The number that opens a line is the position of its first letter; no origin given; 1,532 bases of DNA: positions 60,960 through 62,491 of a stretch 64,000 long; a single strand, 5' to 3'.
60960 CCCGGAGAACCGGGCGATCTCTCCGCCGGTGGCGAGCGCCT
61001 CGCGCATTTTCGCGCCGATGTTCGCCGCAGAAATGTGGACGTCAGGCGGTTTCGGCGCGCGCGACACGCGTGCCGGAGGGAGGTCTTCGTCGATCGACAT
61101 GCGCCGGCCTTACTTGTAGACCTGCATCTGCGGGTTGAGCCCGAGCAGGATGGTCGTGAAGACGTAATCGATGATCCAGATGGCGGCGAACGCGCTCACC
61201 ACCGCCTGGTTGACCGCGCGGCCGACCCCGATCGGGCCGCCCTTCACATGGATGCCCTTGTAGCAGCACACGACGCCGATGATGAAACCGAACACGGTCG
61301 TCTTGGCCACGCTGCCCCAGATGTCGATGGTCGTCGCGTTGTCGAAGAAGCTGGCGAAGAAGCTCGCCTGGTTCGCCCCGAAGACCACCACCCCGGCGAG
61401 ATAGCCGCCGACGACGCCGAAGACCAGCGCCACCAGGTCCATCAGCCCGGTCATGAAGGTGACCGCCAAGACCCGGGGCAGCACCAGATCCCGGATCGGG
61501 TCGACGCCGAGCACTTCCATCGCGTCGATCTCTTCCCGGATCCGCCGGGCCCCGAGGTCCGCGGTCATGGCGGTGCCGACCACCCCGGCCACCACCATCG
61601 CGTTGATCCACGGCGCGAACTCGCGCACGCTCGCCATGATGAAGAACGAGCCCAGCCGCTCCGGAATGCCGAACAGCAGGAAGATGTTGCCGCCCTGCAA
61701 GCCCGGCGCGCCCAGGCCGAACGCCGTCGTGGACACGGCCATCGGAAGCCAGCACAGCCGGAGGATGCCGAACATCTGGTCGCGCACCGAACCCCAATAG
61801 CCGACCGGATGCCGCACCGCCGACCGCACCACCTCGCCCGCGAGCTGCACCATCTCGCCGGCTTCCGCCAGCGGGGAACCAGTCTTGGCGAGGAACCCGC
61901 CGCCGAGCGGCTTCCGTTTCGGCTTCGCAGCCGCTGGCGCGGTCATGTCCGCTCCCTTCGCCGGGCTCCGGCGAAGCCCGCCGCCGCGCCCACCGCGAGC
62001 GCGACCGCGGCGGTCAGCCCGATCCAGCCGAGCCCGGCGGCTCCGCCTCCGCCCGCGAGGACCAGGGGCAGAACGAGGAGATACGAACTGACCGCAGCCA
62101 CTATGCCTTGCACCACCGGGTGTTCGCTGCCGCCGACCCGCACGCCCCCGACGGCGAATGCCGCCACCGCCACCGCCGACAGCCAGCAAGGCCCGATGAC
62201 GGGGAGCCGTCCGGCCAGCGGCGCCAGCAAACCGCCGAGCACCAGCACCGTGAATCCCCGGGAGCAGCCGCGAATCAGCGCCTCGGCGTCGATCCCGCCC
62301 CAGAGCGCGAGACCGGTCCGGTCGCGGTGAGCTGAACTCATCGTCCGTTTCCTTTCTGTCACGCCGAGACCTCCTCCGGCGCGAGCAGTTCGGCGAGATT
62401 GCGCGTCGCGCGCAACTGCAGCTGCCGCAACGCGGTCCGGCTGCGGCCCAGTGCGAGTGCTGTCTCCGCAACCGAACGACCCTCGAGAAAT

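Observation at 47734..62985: Mce transporter operon with a non-canonical accessory set and no Mas/Mam genes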

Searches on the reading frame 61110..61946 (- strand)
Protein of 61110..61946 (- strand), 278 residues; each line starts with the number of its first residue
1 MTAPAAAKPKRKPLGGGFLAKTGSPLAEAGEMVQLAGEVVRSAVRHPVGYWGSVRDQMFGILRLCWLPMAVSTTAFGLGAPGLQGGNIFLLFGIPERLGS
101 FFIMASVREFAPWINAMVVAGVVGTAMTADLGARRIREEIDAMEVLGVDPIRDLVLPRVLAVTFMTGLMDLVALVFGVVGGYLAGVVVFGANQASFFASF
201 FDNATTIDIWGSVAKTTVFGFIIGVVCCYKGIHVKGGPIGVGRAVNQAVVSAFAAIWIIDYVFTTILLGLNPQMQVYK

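Call 5: search_protein_families(library=pfam, proteins=[window:61110-61946:-], max_evalue=0.01)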
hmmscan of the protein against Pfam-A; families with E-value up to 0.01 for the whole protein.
window:61110-61946:- (278 aa): 1 family
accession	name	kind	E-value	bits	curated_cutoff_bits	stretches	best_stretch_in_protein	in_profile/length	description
PF02405.21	MlaE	-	3.8e-59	200.3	22.5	1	67-265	14-211/212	Permease MlaE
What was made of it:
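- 61110..61946 (-): YrbEA permease (MlaE family). MlaE hit at E=3.8e-59 (call 5).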

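Call 7: search_protein_families(library=ncbifam, proteins=[window:61110-61946:-], max_evalue=0.001)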
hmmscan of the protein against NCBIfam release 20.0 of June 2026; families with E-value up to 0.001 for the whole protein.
window:61110-61946:- (278 aa): 2 families
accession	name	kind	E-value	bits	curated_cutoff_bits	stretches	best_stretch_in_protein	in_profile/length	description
TIGR00056.1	TIGR00056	subfamily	3.5e-49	167.8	212.2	1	67-268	56-257/260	MlaE family lipid ABC transporter permease subunit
NF033619.1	perm_MlaE_1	exception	5.1e-37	127.9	315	1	48-268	32-252/253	lipid asymmetry maintenance ABC transporter permease subunit MlaE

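Call 19: find_related_loci(query=window:61110-61946:-, collection=metagenome_contigs, flank=10000)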
Query window:61110-61946:- (278 aa) in metagenome_contigs; peptide patterns used: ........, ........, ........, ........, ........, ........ (x = any residue, [..] = any of these).
306 stretches matched a pattern; 53 encode a relative of the query (tblastn E <= 1e-3); 53 distinct loci.
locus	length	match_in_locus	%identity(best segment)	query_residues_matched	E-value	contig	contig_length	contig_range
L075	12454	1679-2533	73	1-278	9e-138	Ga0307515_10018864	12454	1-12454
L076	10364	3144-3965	76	4-278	4e-134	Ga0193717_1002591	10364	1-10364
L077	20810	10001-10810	75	4-278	3e-131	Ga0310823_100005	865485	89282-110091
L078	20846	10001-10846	69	3-278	5e-128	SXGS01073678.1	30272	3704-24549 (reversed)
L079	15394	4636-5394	73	26-278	5e-127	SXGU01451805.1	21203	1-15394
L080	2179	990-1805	71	7-278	4e-134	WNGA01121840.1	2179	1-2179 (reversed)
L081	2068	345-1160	71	7-278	2e-134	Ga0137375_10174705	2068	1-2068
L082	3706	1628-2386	73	25-278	4e-126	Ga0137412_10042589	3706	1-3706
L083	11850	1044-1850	70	5-278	4e-123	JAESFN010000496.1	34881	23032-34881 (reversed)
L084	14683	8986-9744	77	26-278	4e-123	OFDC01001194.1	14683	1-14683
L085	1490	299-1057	75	26-278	3e-133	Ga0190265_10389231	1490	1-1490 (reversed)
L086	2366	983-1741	75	26-278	2e-129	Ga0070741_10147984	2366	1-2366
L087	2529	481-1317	68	3-278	1e-128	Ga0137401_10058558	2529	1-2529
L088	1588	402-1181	72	19-278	3e-132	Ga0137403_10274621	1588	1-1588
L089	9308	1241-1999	72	25-278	3e-122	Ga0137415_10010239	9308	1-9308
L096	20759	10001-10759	72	25-278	3e-121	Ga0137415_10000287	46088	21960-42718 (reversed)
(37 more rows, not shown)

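Call 80: search_protein_families(library=pfam, proteins=[L096:11646-12434:+, L096:12453-14741:-, L096:13375-14718:-, L096:14962-16062:-, L096:8194-8814:+, L096:8946-9617:-, L096:16327-17442:+], max_evalue=0.001)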
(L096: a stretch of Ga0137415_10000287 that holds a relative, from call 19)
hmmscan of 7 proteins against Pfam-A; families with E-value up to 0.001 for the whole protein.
L096:11646-12434:+ (262 aa): 0 families

L096:12453-14741:- (762 aa): 0 families

L096:13375-14718:- (447 aa): 0 families

L096:14962-16062:- (366 aa): 0 families

L096:8194-8814:+ (206 aa): 0 families

L096:8946-9617:- (223 aa): 0 families

L096:16327-17442:+ (371 aa): 4 families
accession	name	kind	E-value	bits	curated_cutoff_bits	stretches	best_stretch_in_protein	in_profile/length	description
PF08240.17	ADH_N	-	3.5e-23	82.3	23.5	1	29-119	2-81/104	Alcohol dehydrogenase GroES-like domain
PF00107.32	ADH_zinc_N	-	5.2e-22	78.6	31.8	1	202-319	1-116/129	Zinc-binding dehydrogenase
PF16912.11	Glu_dehyd_C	-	4.6e-09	36.5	34.9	1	193-358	32-200/211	Glucose dehydrogenase C-terminus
PF13602.12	ADH_zinc_N_2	-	8.8e-09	36.8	27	1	235-364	1-128/134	Zinc-binding dehydrogenase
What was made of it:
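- Tried and rejected: I probably picked the wrong ORFs and did not pursue it (call 80).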

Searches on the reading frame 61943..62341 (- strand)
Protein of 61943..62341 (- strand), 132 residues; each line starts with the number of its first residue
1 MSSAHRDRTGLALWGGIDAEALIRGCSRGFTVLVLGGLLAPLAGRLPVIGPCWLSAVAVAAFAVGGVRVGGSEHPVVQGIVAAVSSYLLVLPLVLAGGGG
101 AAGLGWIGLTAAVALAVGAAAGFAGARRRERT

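Call 5: search_protein_families(library=pfam, proteins=[window:61943-62341:-], max_evalue=0.01)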
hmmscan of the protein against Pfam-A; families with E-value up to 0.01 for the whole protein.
window:61943-62341:- (132 aa): 0 families

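Call 7: search_protein_families(library=ncbifam, proteins=[window:61943-62341:-], max_evalue=0.001)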
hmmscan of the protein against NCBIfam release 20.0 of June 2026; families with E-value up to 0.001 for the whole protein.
window:61943-62341:- (132 aa): 0 families
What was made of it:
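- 61943..62341 (-): 132-aa 4-TM membrane protein: a conserved accessory subunit and possible LucB analogue. No Pfam or NCBIfam hit (calls 5, 7).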

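Call 53: search_solved_structures(query=A3, max_evalue=10, show_alignments=2)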
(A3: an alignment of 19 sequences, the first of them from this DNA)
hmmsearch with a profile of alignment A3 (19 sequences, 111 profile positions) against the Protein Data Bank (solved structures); distinct sequences matched with E-value up to 10: 1.
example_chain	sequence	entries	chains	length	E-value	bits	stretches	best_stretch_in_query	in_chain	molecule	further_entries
8zal_J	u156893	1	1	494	8.2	9.9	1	20-106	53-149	Multidrug export protein EmrB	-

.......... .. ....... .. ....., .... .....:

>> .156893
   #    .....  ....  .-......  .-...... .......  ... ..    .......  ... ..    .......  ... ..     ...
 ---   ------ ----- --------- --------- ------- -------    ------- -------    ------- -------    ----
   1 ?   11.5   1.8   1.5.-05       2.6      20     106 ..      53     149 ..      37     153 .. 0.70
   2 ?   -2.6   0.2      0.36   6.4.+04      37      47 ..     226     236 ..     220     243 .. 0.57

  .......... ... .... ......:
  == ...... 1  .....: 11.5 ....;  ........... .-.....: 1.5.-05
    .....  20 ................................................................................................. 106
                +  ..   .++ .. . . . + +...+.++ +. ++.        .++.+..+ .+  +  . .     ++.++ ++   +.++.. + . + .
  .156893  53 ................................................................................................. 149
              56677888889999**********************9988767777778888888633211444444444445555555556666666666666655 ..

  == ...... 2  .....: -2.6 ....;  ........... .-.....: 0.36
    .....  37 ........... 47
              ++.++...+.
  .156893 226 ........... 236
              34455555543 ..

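Call 62: find_homologous_proteins(query=window:61943-62341:-, max_evalue=0.001)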
Query window:61943-62341:- (132 aa): 11 proteins with E <= 0.001 among 8000 candidates.
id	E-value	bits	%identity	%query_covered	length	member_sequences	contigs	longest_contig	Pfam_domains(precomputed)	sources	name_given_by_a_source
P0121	2.8e-72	259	100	100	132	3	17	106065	-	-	-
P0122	4.4e-20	90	50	98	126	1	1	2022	-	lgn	-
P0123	3.0e-19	87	50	89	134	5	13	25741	-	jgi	jgi:hypothetical protein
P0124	1.4e-17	82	48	67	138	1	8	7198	-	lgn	-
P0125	7.2e-17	80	54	68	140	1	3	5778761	-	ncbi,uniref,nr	ncbi:hypothetical protein ACVGVM_05885 [Pseudonocardia bannensis]|uniref:Uncharacterized protein n=1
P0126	5.2e-16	77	48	94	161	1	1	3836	-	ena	-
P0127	2.5e-15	75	49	87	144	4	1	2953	-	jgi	jgi:hypothetical protein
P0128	6.3e-14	70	60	43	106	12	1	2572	-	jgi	jgi:hypothetical protein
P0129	1.1e-13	69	46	91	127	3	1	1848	-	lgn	-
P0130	1.0e-10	60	54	48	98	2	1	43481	-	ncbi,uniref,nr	ncbi:hypothetical protein [Pseudonocardia acidicola]|uniref:SPW repeat-containing protein n=1 Tax=Ps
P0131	6.7e-6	44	44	33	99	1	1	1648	-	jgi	jgi:hypothetical protein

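Call 63: find_encoding_contigs(protein=P0125, flank=10000, max_places=1)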
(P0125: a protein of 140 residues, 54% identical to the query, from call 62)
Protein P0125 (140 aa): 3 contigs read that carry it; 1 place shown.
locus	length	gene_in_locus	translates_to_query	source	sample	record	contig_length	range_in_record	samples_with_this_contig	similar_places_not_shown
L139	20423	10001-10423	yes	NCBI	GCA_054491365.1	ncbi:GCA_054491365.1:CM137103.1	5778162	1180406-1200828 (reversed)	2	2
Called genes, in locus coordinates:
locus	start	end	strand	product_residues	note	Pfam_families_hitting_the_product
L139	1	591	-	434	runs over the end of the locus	PF02470:MlaD, PF11887:Mce4_CUP1 (faint)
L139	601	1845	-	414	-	PF02470:MlaD, PF11887:Mce4_CUP1 (weak), PF04513:Baculo_PEP_C (faint)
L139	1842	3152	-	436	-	PF02470:MlaD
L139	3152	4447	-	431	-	PF02470:MlaD, PF11887:Mce4_CUP1 (faint)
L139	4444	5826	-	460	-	PF02470:MlaD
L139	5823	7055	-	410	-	PF02470:MlaD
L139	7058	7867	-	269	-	PF00005:ABC_tran, PF13304:AAA_21 (faint)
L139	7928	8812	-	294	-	PF02405:MlaE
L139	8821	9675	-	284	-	PF02405:MlaE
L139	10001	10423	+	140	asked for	-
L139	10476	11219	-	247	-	-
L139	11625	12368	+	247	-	PF14451:Ub-Mut7C, PF01927:Mut7-C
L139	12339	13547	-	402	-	PF01979:Amidohydro_1, PF07969:Amidohydro_3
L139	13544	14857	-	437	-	PF22429:HutF_N (weak), PF01979:Amidohydro_1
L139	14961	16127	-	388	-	PF04389:Peptidase_M28 (faint), PF01546:Peptidase_M20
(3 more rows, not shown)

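Call 70: predict_structure(alignment_id=A4)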
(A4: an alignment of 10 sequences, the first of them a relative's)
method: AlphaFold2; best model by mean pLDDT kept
length: 132 residues; sequences in the alignment: 10
mean_pLDDT: 75.4   pTM: 0.57
mean pLDDT of the five models: 75.4, 73.4, 63.5, 62.2, 58.7
residues with pLDDT >= 90: 0; 70-90: 108; 50-70: 22; < 50: 2
segments of 3 or more residues with pLDDT < 50: none
pLDDT, mean of each block of 10 residues (from residue 1): 51 65 83 86 81 81 78 77 79 70 72 78 78 78
secondary structure, 60 per line:
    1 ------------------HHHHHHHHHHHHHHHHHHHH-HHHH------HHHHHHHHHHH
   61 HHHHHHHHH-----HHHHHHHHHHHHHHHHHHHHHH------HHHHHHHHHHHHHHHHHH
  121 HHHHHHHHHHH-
elements in order: H19-38 H40-43 H50-69 H75-96 H103-131

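Call 72: fold_search(model_id=the predicted structure, library=pdb)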
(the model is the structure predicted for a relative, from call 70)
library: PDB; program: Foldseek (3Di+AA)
matches with E <= 10: 60; with E <= 0.001: 0
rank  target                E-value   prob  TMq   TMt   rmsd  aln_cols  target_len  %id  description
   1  8fed_K                6.1e-01  0.75  0.42  0.40   6.3       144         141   14  Structure of Mce1-LucB complex from Mycobacterium smegmatis (Map1) (released 2023-02-22)
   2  8s9s_4                2.6e+00  0.23  0.33  0.31   9.3        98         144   14  Structure of the human ER membrane protein complex (EMC) in GDN (released 2023-05-17)
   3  6tp6_B                3.2e+00  0.10  0.24  0.12  13.7       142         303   15  Crystal structure of the Orexin-1 receptor in complex with filorexant (released 2020-01-01)
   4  7zn7_D                3.5e+00  0.11  0.26  0.27   8.4       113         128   14  Cryo-EM structure of RCMV-E E27 bound to human DDB1 (deltaBPB) and rat STAT2 CCD (released 2022-11-09)
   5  6qyb_A                3.5e+00  0.08  0.23  0.25   9.9       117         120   16  Streptomyces lividans Ccsp mutant - H111A (released 2019-07-10)
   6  6jno_B                3.5e+00  0.08  0.24  0.18   9.2       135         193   10  RXRa structure complexed with CU-6PMN (released 2019-11-20)
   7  8gqy_A                3.5e+00  0.08  0.25  0.15  25.9       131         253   11  CryoEM structure of pentameric MotA from Aquifex aeolicus (released 2022-10-26)
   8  9z6w_E                4.3e+00  0.13  0.30  0.29  11.8       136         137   13  The structure of TMD with 4 TARPs from all native AMPA receptor subtypes (released 2026-02-04)
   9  6tp6_A                4.5e+00  0.10  0.27  0.15  12.8       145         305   16  Crystal structure of the Orexin-1 receptor in complex with filorexant (released 2020-01-01)
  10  4oyd_B                4.7e+00  0.14  0.34  0.37  16.8       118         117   11  Crystal structure of a computationally designed inhibitor of an Epstein-Barr viral Bcl-2 protein (released 2014-07-09)
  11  6q6b_A                4.7e+00  0.11  0.30  0.30  10.1       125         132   11  Structure of the copper storage protein, Ccsp, from Streptomyces lividans loaded with 10 copper equivalents (released 2019-07-10)
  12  8ii8                  5.2e+00  0.06  0.23  0.17  16.9       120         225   12  X-ray crystal structure of pink-colored protein from Pleurotus salmoneostramineus in complex with natural chromophore (released 2024-08-14)
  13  8e2i_E                5.2e+00  0.04  0.21  0.16  17.9       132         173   14  Cryo-EM structure of BIRC6/Smac (released 2023-02-15)
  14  6pxz_B                5.5e+00  0.23  0.41  0.49   4.7        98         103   11  Crystal Structure of mouse Serum Amyloid A3 (SAA3) in the trimeric form (released 2019-08-28)
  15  3fbz_A                5.5e+00  0.11  0.32  0.34  10.4       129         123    8  Crystal structure of ORF140 of the archaeal virus Acidianus Filamentous Virus 1 (AFV1) (released 2009-11-10)
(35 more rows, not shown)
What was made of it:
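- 61943..62341 (-): The AF2 model has 4 helices, and its rank-1 PDB fold hit is 8fed_K of the Mce1-LucB complex at E=0.6 (calls 70, 72).
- On LucB: Foldseek rank 1 but E=0.61 and TM 0.42 (call 72).
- Its rank-1 fold hit is the LucB chain (call 72).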

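Call 81: search_protein_representatives(alignment_id=A4)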
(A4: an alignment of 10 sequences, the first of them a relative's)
Query: 10 sequences, 137 profile positions. Proteins with E-value up to 0.001 (for the whole library): 182; up to 1e-10: 151; up to 1e-30: 32. The best 150 are listed.
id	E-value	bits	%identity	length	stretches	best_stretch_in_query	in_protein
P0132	3.2e-43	162.9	-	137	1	13-132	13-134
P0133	5.6e-42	158.9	-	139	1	11-136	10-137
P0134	1.8e-40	154.0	-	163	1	14-134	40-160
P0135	6.4e-40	152.2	-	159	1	12-133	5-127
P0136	7.3e-40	152.0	-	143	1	10-131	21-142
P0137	4.8e-39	149.3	-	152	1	12-133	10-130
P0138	6.1e-39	149.0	-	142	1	6-134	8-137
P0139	1.2e-38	148.1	-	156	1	9-133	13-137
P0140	1.9e-38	147.4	-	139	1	16-133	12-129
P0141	8.7e-38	145.3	-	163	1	11-135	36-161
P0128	1.2e-37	144.9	-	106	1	36-136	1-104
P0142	4.6e-37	142.9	-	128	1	17-131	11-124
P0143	3.8e-36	140.0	-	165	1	14-132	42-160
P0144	7.9e-36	138.9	-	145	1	15-131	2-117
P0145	1.0e-35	138.6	-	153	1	16-135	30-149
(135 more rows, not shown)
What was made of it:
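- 61943..62341 (-): The family has 182 clusters (call 81).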

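Call 83: search_solved_structures(query=A5, max_evalue=10, show_alignments=3)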
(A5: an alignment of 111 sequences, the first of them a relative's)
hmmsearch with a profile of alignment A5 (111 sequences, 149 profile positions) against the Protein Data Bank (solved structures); distinct sequences matched with E-value up to 10: 5.
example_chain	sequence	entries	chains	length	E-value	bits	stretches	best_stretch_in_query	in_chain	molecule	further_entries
9g83_J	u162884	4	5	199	0.069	15.9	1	43-137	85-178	NADH-quinone oxidoreductase subunit J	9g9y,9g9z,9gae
8qby_J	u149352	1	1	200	0.07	15.9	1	43-137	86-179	NADH-quinone oxidoreductase chain 10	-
9w1p_A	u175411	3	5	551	0.2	14.4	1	76-147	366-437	Glucose-6-phosphate exchanger SLC37A4,Soluble cytochrome b562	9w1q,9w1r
5mfb_A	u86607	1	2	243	0.3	13.8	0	33-68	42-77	YIII(Dq)4CqI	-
4d4e_A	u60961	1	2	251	0.33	13.7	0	35-69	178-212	ARMADILLO REPEAT PROTEIN ARM00016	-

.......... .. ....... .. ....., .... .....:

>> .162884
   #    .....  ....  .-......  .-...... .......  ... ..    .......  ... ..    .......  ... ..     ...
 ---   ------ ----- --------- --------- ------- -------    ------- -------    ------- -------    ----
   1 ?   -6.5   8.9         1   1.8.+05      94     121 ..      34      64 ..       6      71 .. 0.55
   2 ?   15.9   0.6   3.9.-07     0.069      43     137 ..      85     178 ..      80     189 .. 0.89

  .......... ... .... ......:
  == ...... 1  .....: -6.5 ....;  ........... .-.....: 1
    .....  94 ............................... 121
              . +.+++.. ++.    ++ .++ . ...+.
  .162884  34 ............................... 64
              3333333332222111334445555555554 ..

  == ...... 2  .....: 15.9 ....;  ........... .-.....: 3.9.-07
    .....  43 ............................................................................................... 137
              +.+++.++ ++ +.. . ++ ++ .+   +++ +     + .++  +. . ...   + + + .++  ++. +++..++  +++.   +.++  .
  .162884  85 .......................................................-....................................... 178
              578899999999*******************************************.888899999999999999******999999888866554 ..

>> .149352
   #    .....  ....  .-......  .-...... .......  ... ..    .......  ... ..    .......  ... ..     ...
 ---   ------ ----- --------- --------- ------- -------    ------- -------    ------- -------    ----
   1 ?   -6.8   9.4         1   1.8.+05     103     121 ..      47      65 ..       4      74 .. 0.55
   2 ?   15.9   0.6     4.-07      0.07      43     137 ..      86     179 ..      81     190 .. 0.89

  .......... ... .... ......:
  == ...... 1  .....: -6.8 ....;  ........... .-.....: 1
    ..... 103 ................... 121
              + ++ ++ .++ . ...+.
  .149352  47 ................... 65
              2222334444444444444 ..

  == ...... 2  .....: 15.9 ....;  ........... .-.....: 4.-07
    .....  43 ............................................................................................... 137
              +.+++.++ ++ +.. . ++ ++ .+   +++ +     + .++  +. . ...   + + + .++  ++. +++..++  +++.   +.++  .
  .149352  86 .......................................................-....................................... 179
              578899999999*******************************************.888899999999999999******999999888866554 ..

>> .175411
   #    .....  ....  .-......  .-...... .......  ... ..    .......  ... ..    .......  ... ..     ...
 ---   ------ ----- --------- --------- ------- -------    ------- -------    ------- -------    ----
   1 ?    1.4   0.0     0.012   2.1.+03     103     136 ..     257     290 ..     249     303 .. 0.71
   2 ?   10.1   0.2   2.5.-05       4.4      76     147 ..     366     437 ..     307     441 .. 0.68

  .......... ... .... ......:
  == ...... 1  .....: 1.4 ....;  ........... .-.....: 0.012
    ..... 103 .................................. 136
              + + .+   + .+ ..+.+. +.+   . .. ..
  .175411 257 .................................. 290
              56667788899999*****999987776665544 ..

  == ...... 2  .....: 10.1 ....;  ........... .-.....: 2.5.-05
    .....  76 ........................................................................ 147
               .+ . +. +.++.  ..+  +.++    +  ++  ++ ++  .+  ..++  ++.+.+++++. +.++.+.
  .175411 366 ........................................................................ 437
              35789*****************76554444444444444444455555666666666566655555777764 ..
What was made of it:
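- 61943..62341 (-): No sequence link to LucB was found (calls 53, 83).
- On LucB: HMM profiles find no LucB match (calls 53, 83).
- Closest known: LucB. Different: The structural score is weak (E=0.6, TM 0.42), and no sequence similarity is detectable even with a 111-sequence profile (call 83).
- Tried and rejected: Two profile searches of PDB sequences (19 and 111 sequences) found nothing (calls 53, 83).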
